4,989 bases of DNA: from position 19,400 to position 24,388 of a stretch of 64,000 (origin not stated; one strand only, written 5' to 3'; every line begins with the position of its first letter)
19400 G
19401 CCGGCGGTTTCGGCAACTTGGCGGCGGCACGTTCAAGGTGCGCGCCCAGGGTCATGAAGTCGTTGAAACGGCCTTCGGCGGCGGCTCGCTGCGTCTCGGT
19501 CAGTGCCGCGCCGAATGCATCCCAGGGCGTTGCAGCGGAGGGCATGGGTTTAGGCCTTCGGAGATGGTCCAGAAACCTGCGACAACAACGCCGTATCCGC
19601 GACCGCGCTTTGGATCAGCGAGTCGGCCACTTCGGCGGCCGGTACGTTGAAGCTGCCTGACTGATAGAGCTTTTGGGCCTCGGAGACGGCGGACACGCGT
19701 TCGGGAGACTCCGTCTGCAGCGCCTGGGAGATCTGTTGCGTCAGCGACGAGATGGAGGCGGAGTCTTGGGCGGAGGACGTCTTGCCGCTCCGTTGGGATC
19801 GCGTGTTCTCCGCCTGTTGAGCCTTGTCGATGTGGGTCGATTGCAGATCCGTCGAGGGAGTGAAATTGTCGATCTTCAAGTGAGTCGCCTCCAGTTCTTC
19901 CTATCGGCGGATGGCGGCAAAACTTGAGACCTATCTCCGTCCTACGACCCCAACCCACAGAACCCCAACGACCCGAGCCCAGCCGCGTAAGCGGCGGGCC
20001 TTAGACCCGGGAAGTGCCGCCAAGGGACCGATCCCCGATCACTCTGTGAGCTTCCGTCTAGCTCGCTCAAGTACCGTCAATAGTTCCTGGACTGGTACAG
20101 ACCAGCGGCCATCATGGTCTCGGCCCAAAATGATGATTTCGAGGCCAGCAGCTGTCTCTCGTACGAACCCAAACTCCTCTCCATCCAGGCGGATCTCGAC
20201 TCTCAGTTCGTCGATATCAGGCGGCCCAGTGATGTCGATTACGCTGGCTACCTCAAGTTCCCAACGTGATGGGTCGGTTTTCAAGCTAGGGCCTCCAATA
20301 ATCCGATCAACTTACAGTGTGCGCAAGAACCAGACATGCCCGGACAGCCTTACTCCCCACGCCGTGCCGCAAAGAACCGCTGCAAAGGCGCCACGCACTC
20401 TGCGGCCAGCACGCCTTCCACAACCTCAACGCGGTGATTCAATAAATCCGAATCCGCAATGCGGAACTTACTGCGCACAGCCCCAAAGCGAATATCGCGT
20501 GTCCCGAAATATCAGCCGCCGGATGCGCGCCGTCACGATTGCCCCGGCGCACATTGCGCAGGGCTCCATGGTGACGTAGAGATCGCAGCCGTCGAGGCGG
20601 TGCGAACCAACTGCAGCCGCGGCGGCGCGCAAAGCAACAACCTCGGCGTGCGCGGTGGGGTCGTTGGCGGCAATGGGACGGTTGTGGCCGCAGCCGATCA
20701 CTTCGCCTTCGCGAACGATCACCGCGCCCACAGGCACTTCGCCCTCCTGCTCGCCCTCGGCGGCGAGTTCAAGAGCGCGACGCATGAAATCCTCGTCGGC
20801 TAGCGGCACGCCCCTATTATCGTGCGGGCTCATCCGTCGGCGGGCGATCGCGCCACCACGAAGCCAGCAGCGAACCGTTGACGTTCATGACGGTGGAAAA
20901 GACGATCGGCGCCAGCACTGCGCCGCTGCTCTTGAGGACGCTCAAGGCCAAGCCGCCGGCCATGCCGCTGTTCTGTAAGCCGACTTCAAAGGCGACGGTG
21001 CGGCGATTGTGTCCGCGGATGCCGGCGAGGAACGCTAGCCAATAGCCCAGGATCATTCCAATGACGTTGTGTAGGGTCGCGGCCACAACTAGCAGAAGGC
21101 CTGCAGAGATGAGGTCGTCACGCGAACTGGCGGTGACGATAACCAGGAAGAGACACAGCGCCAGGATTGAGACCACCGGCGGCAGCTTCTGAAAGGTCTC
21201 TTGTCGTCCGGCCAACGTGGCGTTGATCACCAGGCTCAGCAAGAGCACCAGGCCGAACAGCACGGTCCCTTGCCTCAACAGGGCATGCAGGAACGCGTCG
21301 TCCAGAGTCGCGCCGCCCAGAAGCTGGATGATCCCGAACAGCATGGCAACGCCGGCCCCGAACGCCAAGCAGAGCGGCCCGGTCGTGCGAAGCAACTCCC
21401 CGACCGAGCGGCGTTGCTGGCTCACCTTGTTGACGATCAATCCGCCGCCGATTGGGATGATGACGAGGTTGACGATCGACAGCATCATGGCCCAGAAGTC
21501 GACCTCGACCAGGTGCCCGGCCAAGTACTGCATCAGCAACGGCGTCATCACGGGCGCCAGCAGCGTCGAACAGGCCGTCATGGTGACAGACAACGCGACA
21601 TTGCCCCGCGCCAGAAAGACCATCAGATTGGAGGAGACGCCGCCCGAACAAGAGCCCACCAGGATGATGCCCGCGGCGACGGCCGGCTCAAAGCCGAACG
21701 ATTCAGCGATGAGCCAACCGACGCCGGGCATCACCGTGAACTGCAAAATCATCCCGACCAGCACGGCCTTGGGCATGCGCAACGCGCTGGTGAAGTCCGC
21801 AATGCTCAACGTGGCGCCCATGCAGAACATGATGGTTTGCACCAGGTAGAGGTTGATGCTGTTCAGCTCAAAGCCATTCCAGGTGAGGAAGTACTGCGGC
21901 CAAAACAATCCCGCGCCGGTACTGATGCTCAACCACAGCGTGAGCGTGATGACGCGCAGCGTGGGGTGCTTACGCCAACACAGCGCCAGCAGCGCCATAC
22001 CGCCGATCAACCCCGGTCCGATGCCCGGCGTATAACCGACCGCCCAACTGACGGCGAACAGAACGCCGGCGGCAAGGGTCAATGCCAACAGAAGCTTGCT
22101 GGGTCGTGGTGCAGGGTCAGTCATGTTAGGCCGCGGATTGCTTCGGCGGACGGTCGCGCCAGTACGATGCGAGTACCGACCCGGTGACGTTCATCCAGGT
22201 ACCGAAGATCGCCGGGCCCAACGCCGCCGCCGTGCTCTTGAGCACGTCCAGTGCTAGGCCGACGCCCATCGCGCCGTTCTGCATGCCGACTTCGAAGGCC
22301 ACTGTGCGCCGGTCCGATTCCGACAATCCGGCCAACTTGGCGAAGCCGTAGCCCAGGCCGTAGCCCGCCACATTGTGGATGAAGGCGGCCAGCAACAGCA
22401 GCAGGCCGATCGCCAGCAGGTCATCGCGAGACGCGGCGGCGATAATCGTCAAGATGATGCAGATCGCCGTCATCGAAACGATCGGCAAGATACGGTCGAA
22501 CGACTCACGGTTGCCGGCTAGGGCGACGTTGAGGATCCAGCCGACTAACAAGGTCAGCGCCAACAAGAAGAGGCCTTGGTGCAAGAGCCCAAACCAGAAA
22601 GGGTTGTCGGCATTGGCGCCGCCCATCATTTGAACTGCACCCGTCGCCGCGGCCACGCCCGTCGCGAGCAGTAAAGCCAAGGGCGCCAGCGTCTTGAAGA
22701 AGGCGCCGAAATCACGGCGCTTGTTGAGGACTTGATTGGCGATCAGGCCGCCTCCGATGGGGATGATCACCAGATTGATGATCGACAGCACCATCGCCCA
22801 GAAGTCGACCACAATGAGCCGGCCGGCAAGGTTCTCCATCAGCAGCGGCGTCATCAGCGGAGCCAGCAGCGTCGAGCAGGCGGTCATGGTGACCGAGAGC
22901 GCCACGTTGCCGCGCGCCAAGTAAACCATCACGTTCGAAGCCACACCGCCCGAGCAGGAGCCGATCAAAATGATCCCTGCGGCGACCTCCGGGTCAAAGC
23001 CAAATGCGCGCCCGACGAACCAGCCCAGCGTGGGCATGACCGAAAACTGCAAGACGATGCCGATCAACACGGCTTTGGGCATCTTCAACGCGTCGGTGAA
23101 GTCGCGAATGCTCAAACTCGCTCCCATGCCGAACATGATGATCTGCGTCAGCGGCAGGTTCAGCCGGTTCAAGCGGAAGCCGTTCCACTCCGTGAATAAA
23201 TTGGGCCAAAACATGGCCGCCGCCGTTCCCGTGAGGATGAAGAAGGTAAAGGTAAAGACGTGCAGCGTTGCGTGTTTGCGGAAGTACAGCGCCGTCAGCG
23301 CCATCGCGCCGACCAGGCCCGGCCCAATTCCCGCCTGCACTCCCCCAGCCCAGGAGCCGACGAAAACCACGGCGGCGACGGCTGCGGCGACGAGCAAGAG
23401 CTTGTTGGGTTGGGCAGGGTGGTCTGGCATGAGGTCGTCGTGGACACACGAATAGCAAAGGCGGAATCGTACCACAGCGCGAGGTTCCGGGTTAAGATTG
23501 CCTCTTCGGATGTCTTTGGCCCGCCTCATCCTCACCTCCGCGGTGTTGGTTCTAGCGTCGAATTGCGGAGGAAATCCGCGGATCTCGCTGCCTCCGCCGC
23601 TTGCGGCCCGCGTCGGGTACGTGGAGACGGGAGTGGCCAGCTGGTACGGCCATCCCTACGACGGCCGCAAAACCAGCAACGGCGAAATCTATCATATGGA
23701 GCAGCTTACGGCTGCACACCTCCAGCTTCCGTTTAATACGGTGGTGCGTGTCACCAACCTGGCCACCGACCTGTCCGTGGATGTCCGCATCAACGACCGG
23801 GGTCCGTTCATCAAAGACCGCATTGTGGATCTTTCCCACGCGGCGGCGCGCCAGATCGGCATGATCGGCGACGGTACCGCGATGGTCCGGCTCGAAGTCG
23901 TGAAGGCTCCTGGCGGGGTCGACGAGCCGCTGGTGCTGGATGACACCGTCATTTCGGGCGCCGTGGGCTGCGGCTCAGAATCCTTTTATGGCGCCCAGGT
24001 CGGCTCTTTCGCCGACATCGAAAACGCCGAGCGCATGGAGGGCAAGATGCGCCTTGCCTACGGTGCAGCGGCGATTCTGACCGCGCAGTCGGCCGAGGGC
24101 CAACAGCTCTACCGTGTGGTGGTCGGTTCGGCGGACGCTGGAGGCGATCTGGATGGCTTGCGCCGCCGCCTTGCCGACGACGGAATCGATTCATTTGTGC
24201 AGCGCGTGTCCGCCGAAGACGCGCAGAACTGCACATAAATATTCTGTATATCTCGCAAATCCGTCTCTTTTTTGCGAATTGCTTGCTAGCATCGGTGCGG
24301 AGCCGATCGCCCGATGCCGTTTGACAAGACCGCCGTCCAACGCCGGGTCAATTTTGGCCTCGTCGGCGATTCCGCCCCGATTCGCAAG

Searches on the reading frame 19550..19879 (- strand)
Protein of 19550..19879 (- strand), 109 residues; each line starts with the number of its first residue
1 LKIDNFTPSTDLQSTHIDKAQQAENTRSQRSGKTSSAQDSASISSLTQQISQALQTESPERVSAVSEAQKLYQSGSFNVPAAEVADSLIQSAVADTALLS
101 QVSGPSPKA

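Call 29: search_protein_families(library=pfam, proteins=[window:19550-19879:-], max_evalue=0.001)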
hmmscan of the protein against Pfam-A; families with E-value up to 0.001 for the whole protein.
window:19550-19879:- (109 aa): 1 family
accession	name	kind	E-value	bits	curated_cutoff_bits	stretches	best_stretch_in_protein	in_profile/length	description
PF04316.19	FlgM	-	2.5e-07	31.2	25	1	39-90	1-55/55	Anti-sigma-28 factor, FlgM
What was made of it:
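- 19550..19928 (-): flgM (19550-19879) with its upstream promoter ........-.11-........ (19901-19928). This is the in-genome reference for a sigma-28 promoter. PF04316, E 2.5e-7 (call 29).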

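Call 76: search_protein_families(library=ncbifam, proteins=[window:19550-19876:-], max_evalue=0.001)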
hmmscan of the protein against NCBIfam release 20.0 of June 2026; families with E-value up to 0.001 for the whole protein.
window:19550-19876:- (108 aa): 1 family
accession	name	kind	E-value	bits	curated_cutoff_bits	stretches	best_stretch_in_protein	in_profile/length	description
TIGR03824.1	FlgM_jcvi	equivalog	4.7e-07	30.5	40.75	1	6-91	7-97/98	flagellar biosynthesis anti-sigma factor FlgM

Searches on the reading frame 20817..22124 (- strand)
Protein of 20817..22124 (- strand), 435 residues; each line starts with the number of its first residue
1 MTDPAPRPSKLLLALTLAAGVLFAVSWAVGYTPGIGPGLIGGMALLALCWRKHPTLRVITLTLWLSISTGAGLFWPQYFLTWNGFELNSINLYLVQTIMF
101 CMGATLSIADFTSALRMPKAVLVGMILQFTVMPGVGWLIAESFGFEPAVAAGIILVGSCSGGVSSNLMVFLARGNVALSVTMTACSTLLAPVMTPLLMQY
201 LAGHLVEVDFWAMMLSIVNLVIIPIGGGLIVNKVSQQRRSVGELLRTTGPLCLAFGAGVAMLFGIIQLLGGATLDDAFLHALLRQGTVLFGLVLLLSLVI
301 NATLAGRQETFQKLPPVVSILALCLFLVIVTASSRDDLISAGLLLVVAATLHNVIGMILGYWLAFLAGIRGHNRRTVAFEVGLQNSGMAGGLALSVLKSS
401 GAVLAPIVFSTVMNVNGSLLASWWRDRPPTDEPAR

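Call 30: search_protein_families(library=pfam, proteins=[window:20817-22124:-], max_evalue=0.001)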
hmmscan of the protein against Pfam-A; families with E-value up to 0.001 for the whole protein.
window:20817-22124:- (435 aa): 2 families
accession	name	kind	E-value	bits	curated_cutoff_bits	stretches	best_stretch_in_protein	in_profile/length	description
PF01758.21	SBF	-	2.1e-35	122.6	24.3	1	96-253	5-170/191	Sodium Bile acid symporter family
PF13593.11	SBF_like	-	4.9e-14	52.8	25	1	64-302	6-241/313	SBF-like CPA transporter family (DUF4137)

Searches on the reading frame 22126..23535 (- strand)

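Call 30: search_protein_families(library=pfam, proteins=[window:22126-23535:-], max_evalue=0.001)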
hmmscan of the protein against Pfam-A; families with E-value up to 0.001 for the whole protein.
window:22126-23535:- (469 aa): 2 families
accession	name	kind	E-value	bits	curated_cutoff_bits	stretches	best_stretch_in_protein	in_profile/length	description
PF01758.21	SBF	-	3.2e-39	135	24.3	1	132-302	6-187/191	Sodium Bile acid symporter family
PF13593.11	SBF_like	-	4.7e-14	52.8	25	1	96-425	3-273/313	SBF-like CPA transporter family (DUF4137)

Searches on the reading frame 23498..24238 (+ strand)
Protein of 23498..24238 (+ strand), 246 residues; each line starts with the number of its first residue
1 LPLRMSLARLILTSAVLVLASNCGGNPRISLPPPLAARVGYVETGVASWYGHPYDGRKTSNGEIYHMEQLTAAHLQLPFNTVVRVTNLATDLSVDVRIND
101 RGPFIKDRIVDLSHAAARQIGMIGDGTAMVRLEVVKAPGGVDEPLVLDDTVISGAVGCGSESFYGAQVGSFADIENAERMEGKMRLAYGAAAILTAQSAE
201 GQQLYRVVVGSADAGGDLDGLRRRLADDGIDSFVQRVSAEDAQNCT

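Call 30: search_protein_families(library=pfam, proteins=[window:23498-24238:+], max_evalue=0.001)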
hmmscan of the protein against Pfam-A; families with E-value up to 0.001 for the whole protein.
window:23498-24238:+ (246 aa): 2 families
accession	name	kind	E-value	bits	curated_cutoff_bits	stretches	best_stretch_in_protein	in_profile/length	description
PF03330.24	DPBB_1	-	1.3e-23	83.5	28.8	1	43-131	2-82/83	Lytic transglycolase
PF05036.18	SPOR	-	2.9e-11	44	21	1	161-235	2-75/76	SPOR domain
